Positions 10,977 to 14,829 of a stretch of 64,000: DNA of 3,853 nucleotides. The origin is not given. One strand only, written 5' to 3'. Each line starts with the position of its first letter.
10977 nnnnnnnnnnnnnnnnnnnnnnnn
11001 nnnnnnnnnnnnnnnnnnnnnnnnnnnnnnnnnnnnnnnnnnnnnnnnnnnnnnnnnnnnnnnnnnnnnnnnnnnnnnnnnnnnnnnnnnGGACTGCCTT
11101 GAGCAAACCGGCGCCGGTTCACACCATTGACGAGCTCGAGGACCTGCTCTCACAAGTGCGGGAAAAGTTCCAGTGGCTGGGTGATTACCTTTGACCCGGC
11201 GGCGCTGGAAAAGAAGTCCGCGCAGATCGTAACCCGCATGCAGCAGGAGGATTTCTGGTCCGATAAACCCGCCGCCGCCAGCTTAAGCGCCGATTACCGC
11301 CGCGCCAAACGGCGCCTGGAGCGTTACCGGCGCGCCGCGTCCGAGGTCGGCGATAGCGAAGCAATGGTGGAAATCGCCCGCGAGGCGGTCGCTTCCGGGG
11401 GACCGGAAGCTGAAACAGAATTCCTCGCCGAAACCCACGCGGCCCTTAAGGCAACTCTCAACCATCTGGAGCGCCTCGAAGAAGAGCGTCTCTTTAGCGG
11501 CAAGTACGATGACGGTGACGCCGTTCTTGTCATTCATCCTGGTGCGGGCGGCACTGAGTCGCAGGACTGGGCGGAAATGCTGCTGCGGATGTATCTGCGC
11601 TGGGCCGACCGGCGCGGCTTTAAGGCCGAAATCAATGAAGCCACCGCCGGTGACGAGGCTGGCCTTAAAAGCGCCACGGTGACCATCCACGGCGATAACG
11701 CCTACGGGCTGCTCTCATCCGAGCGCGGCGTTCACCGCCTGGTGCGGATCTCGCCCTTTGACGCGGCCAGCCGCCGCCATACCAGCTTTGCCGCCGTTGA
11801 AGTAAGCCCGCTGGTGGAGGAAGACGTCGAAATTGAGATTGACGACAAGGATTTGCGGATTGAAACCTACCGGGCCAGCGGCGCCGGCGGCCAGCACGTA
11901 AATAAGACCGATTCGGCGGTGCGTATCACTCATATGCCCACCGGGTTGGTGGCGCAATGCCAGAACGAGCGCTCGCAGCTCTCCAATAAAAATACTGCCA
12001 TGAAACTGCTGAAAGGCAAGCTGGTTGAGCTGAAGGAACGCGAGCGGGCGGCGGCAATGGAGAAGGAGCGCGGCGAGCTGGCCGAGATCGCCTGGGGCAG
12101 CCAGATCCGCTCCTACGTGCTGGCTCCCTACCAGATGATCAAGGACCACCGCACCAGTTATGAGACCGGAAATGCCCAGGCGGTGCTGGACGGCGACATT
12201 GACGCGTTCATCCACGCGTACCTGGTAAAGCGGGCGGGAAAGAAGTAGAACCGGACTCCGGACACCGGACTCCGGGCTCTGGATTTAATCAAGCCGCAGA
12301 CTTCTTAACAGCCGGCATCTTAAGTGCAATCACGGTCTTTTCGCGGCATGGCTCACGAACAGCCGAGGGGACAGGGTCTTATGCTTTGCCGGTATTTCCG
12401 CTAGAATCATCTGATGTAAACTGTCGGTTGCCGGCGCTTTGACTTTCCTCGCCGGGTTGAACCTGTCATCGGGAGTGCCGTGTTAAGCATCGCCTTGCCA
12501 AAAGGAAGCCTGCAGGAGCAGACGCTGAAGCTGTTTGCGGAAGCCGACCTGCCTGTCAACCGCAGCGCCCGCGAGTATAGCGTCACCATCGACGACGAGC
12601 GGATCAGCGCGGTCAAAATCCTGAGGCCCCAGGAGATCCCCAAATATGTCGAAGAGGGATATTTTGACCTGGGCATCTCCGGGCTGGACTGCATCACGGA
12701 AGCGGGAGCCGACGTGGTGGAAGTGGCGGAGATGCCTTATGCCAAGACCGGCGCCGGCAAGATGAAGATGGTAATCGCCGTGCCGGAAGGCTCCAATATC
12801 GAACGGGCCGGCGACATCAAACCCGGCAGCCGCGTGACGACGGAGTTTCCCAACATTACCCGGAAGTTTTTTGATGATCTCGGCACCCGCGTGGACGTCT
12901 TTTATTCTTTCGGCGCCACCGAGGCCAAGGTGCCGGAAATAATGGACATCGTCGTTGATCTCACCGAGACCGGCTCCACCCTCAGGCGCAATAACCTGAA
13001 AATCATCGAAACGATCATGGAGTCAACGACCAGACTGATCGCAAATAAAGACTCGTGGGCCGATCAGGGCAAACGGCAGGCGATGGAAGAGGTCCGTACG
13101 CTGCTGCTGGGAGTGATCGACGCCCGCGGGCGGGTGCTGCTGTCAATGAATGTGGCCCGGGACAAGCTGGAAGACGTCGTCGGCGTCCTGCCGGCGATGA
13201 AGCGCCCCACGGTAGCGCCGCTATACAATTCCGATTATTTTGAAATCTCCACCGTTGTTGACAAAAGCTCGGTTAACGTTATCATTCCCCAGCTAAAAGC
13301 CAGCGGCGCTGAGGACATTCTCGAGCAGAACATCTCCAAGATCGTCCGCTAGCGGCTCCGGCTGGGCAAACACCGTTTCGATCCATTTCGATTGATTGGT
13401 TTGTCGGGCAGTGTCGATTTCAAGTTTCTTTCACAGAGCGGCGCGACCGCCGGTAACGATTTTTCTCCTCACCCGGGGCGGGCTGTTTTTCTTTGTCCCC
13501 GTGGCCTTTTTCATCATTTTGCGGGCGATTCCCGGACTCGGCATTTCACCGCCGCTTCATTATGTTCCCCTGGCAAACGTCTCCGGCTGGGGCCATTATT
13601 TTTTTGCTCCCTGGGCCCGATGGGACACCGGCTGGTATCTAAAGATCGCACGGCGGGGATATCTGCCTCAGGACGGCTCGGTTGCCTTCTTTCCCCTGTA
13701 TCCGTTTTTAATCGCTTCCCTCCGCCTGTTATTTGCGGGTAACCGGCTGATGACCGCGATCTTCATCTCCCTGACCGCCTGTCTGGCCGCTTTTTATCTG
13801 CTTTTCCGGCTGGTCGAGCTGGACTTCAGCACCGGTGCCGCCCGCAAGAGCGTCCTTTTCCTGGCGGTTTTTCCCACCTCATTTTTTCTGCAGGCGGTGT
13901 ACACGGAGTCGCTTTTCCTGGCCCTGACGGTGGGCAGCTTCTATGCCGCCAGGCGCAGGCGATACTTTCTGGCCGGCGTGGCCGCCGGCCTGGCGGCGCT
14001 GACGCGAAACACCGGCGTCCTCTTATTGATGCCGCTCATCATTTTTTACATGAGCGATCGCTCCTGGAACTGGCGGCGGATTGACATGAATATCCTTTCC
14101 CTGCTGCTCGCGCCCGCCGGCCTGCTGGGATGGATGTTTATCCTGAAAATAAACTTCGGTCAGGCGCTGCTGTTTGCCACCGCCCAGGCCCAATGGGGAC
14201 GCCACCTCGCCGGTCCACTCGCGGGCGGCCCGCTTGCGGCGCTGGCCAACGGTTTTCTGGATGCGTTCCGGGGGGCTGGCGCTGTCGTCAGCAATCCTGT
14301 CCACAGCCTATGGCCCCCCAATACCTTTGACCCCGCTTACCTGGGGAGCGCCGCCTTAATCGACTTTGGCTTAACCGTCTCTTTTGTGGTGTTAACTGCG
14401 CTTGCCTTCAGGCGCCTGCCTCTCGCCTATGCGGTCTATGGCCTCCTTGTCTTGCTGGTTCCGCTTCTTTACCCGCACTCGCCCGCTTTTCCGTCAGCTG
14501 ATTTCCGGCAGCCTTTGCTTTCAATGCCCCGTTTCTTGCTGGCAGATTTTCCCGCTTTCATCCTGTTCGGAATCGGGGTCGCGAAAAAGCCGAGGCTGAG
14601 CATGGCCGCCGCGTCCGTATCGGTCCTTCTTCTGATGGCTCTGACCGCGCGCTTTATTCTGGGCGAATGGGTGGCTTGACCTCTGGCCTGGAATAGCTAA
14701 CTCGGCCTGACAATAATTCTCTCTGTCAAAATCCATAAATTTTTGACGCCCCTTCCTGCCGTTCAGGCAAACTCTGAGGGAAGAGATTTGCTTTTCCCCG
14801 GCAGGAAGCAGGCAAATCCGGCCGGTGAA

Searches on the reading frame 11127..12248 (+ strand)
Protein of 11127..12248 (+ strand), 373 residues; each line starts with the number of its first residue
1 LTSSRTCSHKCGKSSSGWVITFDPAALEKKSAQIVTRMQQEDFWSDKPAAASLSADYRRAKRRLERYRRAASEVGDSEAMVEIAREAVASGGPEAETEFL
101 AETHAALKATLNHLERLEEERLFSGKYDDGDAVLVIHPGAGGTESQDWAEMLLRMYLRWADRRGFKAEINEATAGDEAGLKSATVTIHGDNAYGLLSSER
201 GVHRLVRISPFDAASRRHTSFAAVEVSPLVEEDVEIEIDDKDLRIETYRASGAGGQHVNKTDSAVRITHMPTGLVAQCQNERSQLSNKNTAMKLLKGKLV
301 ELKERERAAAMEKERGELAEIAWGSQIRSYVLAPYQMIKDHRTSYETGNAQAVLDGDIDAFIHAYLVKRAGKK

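Call 40: search_protein_families(library=pfam, proteins=[window:11127-12248:+], max_evalue=0.00001)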
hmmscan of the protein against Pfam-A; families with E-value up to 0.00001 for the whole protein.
window:11127-12248:+ (373 aa): 2 families
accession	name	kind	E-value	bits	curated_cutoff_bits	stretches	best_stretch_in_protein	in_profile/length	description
PF03462.23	PCRF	-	5.7e-50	170.3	24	1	28-224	2-194/194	PCRF domain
PF00472.26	RF-1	-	1.5e-42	144.6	35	1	233-342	2-116/116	RF-1 domain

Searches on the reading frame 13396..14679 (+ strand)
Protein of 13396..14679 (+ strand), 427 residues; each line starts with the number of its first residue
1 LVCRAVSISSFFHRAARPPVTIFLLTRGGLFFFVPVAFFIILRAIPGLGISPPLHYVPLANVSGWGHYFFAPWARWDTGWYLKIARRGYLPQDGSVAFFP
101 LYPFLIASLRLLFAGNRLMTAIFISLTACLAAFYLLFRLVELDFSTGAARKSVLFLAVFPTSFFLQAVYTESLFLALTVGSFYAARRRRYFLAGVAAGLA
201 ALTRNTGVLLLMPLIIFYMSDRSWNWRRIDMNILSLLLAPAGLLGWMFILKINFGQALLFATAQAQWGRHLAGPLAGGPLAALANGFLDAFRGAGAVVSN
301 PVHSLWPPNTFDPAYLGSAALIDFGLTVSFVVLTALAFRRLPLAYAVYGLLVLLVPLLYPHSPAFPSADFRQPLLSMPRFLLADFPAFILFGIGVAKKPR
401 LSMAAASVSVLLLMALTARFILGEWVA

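Call 39: search_protein_families(library=pfam, proteins=[window:13396-14679:+], max_evalue=0.00001)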
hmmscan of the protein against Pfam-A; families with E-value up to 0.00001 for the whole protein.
window:13396-14679:+ (427 aa): 2 families
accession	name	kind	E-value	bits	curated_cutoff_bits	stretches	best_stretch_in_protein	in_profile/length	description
PF04188.19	Mannosyl_trans2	-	1.1e-07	32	22.4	1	65-193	51-188/443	Mannosyltransferase (PIG-V)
PF13231.12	PMT_2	-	2.3e-07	31.6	26.1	1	100-229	4-142/160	Dolichyl-phosphate-mannose-protein mannosyltransferase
